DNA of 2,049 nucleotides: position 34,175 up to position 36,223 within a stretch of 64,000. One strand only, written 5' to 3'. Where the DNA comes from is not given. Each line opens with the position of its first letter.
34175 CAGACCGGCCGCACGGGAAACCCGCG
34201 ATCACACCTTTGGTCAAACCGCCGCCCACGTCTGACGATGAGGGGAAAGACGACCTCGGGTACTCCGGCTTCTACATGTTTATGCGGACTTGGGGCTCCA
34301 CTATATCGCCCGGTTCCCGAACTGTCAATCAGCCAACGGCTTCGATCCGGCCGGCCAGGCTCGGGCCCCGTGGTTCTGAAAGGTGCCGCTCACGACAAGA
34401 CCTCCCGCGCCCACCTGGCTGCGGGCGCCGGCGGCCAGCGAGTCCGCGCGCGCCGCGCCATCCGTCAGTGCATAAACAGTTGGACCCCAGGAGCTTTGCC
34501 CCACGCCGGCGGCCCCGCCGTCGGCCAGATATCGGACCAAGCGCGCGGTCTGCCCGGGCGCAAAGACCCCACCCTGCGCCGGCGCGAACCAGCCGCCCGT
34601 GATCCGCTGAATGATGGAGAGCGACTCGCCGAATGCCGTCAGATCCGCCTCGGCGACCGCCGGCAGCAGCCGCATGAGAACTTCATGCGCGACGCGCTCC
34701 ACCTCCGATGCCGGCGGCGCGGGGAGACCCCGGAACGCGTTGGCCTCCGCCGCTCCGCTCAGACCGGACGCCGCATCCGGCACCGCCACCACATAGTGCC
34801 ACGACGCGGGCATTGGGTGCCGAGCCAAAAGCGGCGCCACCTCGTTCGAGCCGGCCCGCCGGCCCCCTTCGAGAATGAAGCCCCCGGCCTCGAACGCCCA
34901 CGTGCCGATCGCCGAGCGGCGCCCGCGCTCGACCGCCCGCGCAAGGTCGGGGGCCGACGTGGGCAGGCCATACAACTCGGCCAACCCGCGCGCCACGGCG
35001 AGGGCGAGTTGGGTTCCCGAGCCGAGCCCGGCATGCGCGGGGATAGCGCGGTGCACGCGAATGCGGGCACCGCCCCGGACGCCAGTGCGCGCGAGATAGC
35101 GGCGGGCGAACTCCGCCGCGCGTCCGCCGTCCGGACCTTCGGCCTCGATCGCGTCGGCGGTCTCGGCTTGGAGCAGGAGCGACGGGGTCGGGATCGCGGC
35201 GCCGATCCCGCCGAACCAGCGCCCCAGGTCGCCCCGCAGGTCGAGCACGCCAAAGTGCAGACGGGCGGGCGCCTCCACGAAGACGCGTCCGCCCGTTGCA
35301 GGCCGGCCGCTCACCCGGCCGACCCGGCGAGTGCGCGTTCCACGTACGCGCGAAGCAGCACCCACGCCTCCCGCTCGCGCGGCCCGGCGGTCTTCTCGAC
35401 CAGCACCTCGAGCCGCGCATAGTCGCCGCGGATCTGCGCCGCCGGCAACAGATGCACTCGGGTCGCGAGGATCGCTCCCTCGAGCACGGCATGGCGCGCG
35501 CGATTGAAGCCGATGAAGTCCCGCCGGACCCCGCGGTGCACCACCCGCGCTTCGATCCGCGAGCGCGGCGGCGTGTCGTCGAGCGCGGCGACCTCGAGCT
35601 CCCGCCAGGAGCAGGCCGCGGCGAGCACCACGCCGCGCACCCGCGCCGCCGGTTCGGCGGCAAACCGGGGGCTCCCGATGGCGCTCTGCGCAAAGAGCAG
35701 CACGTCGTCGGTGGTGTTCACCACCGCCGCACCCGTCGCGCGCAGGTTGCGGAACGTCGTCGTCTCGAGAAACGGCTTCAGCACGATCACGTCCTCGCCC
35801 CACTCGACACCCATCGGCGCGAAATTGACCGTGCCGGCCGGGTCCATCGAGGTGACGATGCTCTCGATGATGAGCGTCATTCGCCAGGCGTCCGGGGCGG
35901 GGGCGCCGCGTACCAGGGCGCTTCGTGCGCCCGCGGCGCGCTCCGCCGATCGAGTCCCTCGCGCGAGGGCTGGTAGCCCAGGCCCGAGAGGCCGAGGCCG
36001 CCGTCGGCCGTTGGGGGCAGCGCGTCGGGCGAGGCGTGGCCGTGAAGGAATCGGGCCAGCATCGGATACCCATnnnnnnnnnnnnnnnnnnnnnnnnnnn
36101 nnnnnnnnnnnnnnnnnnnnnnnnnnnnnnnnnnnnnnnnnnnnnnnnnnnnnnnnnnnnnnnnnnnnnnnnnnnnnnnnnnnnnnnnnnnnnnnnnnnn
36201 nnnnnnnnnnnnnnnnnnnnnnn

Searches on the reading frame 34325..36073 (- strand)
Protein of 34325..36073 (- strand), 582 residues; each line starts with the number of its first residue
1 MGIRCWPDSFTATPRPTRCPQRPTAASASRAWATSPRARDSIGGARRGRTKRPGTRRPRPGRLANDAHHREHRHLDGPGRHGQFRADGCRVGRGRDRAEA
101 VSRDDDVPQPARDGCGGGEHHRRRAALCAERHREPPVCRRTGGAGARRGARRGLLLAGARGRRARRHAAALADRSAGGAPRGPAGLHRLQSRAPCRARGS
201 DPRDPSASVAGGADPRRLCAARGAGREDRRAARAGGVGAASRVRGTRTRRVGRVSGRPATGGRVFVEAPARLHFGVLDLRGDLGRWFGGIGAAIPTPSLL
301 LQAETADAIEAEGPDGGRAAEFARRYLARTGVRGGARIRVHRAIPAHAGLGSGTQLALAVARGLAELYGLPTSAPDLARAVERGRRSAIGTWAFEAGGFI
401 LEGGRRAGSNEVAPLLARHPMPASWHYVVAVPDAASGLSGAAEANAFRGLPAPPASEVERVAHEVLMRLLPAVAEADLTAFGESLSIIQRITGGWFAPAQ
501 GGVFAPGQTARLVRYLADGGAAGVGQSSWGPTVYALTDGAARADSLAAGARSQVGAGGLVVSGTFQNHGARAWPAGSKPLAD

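Call 63: search_protein_families(library=pfam, proteins=[window:34325-36073:-], max_evalue=0.00001)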
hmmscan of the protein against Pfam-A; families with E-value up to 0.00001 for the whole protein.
window:34325-36073:- (582 aa): 2 families
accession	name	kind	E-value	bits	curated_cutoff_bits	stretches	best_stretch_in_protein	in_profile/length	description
PF00288.32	GHMP_kinases_N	-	4.8e-12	46.4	22.3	1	323-386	7-68/87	GHMP kinases N terminal domain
PF08544.19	GHMP_kinases_C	-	2.4e-06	28.3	21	1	470-551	2-80/85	GHMP kinases C terminal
